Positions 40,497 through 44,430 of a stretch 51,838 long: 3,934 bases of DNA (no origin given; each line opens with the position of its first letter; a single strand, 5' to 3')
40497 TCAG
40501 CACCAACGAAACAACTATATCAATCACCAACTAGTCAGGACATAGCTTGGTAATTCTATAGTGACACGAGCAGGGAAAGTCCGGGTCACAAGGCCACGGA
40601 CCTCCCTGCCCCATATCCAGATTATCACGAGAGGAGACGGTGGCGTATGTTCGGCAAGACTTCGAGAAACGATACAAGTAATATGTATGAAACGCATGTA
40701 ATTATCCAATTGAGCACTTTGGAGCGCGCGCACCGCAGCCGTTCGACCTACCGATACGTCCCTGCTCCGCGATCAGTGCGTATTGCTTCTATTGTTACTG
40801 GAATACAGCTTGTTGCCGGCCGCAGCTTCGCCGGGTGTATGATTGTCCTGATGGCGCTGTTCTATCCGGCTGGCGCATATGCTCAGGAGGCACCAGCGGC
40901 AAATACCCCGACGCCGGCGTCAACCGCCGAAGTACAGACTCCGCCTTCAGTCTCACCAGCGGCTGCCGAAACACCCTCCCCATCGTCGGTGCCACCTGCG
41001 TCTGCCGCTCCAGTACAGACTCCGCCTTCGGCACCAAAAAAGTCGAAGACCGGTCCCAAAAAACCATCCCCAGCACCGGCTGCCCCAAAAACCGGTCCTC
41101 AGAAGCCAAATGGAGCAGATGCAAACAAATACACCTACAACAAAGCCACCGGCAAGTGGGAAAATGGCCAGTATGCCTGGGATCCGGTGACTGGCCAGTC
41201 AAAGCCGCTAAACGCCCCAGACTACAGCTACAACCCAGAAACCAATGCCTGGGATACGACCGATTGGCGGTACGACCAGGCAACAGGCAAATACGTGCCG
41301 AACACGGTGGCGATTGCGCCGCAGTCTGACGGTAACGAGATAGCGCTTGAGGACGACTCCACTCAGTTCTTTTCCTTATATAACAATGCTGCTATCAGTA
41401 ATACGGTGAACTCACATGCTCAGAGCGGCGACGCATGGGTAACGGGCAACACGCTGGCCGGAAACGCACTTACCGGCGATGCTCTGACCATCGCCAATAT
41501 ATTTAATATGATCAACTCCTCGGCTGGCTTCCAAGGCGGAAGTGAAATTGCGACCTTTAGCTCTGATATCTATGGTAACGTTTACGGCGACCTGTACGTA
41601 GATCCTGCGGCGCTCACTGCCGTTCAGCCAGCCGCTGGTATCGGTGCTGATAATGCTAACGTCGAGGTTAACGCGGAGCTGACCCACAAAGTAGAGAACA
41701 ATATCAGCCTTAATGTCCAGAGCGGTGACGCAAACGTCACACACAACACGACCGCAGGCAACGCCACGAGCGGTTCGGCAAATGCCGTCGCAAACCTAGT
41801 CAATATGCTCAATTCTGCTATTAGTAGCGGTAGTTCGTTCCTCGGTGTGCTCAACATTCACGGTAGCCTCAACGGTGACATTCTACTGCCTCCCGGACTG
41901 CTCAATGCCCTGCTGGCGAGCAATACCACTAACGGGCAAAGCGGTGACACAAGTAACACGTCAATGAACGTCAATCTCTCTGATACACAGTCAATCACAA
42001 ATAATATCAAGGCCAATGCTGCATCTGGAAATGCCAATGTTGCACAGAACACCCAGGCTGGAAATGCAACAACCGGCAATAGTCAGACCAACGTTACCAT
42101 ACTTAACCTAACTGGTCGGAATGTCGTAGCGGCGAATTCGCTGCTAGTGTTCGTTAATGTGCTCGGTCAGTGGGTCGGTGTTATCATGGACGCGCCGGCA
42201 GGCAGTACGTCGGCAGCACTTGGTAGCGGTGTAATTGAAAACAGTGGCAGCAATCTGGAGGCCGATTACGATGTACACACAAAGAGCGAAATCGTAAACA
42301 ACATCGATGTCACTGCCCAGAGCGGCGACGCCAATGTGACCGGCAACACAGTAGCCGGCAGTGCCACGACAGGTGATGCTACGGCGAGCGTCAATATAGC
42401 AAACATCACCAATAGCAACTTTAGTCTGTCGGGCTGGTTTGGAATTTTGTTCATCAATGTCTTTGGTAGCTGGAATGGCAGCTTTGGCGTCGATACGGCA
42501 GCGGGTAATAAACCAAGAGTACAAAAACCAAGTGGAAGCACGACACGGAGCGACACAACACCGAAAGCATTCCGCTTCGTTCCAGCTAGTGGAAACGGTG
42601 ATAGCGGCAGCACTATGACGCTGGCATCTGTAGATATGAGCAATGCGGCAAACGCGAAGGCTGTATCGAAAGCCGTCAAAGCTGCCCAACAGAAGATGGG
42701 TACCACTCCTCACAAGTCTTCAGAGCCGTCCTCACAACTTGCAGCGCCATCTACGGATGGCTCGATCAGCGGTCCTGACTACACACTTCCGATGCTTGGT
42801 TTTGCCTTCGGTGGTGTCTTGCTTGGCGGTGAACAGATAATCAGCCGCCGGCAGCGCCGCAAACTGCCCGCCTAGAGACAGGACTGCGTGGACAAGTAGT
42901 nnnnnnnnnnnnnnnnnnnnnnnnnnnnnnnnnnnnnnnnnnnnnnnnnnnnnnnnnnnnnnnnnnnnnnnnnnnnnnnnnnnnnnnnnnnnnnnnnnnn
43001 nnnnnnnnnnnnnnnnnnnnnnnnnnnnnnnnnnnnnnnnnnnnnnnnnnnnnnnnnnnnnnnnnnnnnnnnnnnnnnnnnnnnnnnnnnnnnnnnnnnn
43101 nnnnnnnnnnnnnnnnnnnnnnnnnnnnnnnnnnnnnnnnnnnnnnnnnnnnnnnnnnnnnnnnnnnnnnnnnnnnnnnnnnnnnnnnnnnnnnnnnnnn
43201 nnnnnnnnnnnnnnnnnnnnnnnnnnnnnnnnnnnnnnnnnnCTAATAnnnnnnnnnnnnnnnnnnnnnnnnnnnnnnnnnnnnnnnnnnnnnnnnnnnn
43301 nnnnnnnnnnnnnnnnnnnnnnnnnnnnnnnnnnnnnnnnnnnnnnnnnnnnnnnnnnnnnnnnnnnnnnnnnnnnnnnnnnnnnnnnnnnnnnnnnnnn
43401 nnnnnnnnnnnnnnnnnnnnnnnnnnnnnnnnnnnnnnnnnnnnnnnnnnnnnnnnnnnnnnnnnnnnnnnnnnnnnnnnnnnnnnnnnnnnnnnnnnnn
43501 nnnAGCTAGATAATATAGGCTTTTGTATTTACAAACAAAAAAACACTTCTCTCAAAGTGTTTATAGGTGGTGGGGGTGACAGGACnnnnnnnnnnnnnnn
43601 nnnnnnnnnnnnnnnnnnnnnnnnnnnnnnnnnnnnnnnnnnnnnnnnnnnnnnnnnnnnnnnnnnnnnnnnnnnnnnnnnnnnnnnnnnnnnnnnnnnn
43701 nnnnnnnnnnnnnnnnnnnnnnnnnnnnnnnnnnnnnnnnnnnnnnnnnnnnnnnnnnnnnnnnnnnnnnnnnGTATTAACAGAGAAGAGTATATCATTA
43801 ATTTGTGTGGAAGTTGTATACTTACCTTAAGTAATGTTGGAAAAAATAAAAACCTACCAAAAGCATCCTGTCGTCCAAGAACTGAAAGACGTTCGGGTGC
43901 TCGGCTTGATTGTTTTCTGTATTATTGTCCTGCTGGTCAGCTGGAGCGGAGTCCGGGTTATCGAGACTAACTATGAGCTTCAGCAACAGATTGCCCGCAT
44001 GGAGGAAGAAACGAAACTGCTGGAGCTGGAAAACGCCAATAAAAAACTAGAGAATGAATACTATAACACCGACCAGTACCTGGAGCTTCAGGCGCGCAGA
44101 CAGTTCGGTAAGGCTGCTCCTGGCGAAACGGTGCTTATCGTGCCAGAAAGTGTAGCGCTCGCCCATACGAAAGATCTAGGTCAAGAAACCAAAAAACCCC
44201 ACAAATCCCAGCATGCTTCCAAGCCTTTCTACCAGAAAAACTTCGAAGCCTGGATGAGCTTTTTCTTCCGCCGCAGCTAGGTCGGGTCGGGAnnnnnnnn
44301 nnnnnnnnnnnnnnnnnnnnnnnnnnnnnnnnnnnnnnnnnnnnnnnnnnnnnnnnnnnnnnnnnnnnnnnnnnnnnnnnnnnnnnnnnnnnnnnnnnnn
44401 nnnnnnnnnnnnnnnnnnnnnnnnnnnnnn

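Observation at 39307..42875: Three-gene locus of secreted Asn/Gly/Thr repeat proteins organised like short and long functional-amyloid subunits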

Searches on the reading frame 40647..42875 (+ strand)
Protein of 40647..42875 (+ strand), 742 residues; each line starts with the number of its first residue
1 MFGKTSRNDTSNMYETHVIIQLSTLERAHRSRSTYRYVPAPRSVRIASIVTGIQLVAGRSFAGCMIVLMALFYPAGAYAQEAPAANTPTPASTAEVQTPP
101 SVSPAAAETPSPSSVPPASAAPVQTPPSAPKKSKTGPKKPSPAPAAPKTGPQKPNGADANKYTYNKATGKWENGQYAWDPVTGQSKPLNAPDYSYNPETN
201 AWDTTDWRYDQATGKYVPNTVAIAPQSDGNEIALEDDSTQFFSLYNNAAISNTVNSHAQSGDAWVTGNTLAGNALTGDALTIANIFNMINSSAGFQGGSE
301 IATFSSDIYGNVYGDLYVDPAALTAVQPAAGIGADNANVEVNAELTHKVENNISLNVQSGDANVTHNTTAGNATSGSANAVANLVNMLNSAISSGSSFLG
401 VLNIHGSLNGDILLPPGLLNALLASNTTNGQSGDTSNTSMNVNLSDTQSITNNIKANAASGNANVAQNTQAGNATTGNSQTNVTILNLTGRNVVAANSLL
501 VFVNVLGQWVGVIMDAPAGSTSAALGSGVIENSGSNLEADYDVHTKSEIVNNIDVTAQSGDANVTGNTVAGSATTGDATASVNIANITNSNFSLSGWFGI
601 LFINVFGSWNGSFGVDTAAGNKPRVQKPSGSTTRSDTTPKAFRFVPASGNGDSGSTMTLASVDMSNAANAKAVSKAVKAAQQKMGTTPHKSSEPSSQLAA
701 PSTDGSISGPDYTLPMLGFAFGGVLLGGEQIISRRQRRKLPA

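Call 3: search_protein_families(library=pfam, proteins=[window:40647-42875:+], max_evalue=1)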
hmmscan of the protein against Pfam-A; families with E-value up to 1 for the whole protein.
window:40647-42875:+ (742 aa): 1 family
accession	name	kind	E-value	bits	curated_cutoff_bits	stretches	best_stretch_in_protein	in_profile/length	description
PF22496.1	SOR_N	-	0.18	12.4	27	1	514-530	19-34/37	Class III superoxide reductase, N-terminal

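Call 4: search_protein_families(library=ncbifam, proteins=[window:40647-42875:+], max_evalue=1)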
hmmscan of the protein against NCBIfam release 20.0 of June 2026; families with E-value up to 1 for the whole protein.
window:40647-42875:+ (742 aa): 0 families

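Call 12: find_homologous_proteins(query=window:40647-42875:+)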
Query window:40647-42875:+ (742 aa): 640 proteins with E <= 0.001 among 8000 candidates; the best 120 are listed.
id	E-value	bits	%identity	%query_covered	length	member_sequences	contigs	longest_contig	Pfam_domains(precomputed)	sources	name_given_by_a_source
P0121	0.0e+0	1576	100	98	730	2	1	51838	-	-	-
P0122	0.0e+0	1235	76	100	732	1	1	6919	-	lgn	-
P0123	0.0e+0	1070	70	100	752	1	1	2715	-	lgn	-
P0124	0.0e+0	1069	68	100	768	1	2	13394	-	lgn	-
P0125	0.0e+0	1060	69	100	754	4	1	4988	-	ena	-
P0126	1.1e-293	994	64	100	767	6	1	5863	-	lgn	-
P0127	4.3e-252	857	58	98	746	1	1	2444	-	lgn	-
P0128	4.3e-231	787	54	98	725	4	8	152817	-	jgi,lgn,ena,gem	-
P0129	4.4e-225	767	58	91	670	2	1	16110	-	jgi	-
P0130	2.0e-221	755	63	77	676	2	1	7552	-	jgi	-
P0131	4.0e-206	705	51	99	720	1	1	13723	-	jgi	jgi:hypothetical protein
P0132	7.2e-205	701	50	98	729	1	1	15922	-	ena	-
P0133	2.2e-197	676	52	100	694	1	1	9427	-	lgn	-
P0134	7.3e-180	618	48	97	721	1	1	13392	-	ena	-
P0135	3.3e-177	609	51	88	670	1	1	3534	-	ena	-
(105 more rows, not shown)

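Call 23: search_solved_structures(query=A3, max_evalue=10, show_alignments=3)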
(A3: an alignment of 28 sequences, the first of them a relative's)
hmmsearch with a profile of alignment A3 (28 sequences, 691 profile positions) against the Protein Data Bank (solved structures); distinct sequences matched with E-value up to 10: 3.
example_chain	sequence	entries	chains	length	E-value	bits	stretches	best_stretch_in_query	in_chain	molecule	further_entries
1tme_4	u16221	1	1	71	0.095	14.4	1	277-335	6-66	THEILER'S MURINE ENCEPHALOMYELITIS VIRUS (SUBUNIT VP4)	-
4r03_A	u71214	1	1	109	0.57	11.8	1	98-160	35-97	Uncharacterized protein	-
7ozs_D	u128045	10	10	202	0.61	11.7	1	64-111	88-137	Ribosome biogenesis regulatory protein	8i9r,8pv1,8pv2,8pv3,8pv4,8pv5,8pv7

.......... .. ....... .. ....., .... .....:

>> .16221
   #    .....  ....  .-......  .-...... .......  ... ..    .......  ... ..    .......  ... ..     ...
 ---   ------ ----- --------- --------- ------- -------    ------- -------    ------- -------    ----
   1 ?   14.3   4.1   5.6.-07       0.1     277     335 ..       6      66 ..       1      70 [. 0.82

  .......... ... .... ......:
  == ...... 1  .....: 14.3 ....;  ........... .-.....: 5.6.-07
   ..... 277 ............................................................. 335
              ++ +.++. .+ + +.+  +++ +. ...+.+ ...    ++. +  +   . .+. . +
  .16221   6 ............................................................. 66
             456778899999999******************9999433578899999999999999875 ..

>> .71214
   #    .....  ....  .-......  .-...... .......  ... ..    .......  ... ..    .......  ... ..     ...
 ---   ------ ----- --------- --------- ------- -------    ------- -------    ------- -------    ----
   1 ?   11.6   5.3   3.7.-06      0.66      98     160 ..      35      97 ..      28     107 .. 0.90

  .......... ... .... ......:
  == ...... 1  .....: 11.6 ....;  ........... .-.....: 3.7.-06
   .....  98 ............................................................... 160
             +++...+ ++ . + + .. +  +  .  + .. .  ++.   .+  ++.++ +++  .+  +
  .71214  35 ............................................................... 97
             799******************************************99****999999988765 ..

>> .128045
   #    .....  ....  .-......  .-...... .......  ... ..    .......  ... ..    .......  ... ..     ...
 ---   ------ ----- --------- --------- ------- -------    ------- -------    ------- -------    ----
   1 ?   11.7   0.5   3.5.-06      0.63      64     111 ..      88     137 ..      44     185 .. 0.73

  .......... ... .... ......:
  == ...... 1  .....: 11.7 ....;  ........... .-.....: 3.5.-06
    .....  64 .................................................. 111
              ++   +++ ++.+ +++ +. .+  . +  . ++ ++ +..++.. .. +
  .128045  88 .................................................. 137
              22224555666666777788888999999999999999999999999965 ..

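Call 24: search_protein_families(library=pfam, alignment_id=A3, max_evalue=0.1)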
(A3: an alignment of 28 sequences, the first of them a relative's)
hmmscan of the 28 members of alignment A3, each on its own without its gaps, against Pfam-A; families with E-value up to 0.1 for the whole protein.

A. member 1, P0121 (730 aa): 0 families

B. families by the number of members that match (of 28 scanned): 0 families

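Call 42: predict_structure(alignment_id=A4)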
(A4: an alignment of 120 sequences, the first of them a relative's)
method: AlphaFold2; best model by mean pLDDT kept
length: 730 residues; sequences in the alignment: 120
mean_pLDDT: 67.9   pTM: 0.55
mean pLDDT of the five models: 67.9, 66.5, 66.4, 66.1, 65.2
residues with pLDDT >= 90: 150; 70-90: 194; 50-70: 192; < 50: 194
segments of 3 or more residues with pLDDT < 50: 1-28, 64-84, 106-109, 119-121, 212-222, 282-284, 315-323, 409-420, 422-430, 502-522, 619-629, 638-641, 643-647, 672-688, 690-695
pLDDT, mean of each block of 10 residues (from residue 1): 37 35 45 63 82 81 46 46 48 49 49 50 56 58 83 92 86 72 55 65 68 44 49 70 97 97 96 81 56 83 74 45 56 87 98 97 96 81 72 87 57 45 47 82 96 96 93 78 67 62 38 39 58 88 98 97 95 82 72 86 73 56 44 47 49 67 61 41 42 52 72 74 67
secondary structure, 60 per line:
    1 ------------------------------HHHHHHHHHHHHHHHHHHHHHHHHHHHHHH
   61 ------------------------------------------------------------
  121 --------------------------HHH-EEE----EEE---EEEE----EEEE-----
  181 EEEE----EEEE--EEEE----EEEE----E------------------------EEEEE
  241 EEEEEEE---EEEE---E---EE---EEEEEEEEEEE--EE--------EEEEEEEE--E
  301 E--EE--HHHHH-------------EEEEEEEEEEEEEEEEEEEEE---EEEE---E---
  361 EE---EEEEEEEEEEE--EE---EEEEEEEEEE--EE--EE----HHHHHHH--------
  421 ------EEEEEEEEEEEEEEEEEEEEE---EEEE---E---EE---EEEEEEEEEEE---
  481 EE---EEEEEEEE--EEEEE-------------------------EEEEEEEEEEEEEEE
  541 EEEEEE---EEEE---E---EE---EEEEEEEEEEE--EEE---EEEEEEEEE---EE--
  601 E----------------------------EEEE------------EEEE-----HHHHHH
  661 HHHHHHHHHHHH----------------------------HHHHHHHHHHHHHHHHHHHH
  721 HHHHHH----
elements in order (helices of 4 or more, strands of 3 or more residues): H31-60 E151-153 E158-160 E164-167 E172-175 E181-184 E189-192 E195-198 E203-206 E236-247 E251-254 E267-277 E290-297 H308-312 E326-346 E350-353 E366-376 E384-393 H406-412 E427-447 E451-454 E467-477 E486-493 E496-500 E526-546 E550-553 E566-576 E579-581 E585-593 E630-633 E646-649 H655-672 H701-726

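Call 44: fold_search(model_id=the predicted structure, library=pdb)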
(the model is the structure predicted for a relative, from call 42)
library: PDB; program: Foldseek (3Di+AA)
matches with E <= 10: 3; with E <= 0.001: 0
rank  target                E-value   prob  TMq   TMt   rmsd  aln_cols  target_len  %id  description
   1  5awg_B                3.1e+00  0.01  0.05  0.08  26.2       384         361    7  Crystal structure of Hg-bound SufB-SufC-SufD complex from Escherichia coli (released 2015-11-11)
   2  5awf_A                8.6e+00  0.00  0.04  0.07  25.7       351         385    5  Crystal structure of SufB-SufC-SufD complex from Escherichia coli (released 2015-11-11)
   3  5awf_B                8.6e+00  0.00  0.04  0.05  28.9       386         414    8  Crystal structure of SufB-SufC-SufD complex from Escherichia coli (released 2015-11-11)

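Call 62: fold_search(model_id=the predicted structure, library=viral)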
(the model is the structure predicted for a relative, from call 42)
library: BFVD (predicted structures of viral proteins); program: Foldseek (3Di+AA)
matches with E <= 10: 51; with E <= 0.001: 0
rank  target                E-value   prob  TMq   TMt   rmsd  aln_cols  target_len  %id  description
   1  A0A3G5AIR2            1.3e-02  0.06  0.04  0.04  42.8       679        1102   13  Collagen-like protein [Solumvirus sp.]
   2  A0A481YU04            1.6e-02  0.11  0.05  0.10  47.2       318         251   13  Lipid membrane protein [Marseillevirus LCMAC102]
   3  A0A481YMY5            3.4e-02  0.09  0.05  0.10  45.3       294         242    9  Lipid membrane protein [Pithovirus LCDPAC01]
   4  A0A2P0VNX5            4.3e-02  0.10  0.07  0.08  35.3       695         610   12  Uncharacterized protein [Tetraselmis virus 1]
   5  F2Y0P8                5.9e-02  0.01  0.03  0.05  29.2       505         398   12  (no name in the UniProt tables at hand)
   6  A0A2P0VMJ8            2.3e-01  0.01  0.05  0.07  35.5       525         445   11  Uncharacterized protein [Tetraselmis virus 1]
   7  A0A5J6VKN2            2.8e-01  0.04  0.07  0.06  41.4       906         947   11  Uncharacterized protein [Megaviridae environmental sample]
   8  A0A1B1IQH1            3.3e-01  0.02  0.04  0.06  24.2       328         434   11  (no name in the UniProt tables at hand)
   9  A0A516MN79            4.4e-01  0.01  0.04  0.04  33.6       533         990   13  (no name in the UniProt tables at hand)
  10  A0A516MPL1            4.6e-01  0.01  0.04  0.05  26.0       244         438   14  (no name in the UniProt tables at hand)
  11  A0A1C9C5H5            5.0e-01  0.01  0.05  0.03  33.4       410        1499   11  Uncharacterized protein [Heterosigma akashiwo virus 01]
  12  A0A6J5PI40            5.3e-01  0.02  0.04  0.03  25.3       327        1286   11  Uncharacterized protein [uncultured Caudovirales phage]
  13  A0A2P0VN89            5.5e-01  0.01  0.05  0.10  30.8       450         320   10  Uncharacterized protein [Tetraselmis virus 1]
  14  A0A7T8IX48            7.7e-01  0.02  0.04  0.03  46.1       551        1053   13  (no name in the UniProt tables at hand)
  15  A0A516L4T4            8.0e-01  0.01  0.04  0.07  26.7       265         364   10  (no name in the UniProt tables at hand)
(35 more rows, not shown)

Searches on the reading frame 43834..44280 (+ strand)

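Call 31: search_protein_families(library=pfam, proteins=[window:43834-44280:+], max_evalue=0.001)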
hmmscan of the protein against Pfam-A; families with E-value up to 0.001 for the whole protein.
window:43834-44280:+ (148 aa): 1 family
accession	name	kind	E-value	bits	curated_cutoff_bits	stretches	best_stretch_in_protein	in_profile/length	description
PF04977.20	DivIC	-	3.6e-12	46.3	28.9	1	28-105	1-79/80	Septum formation initiator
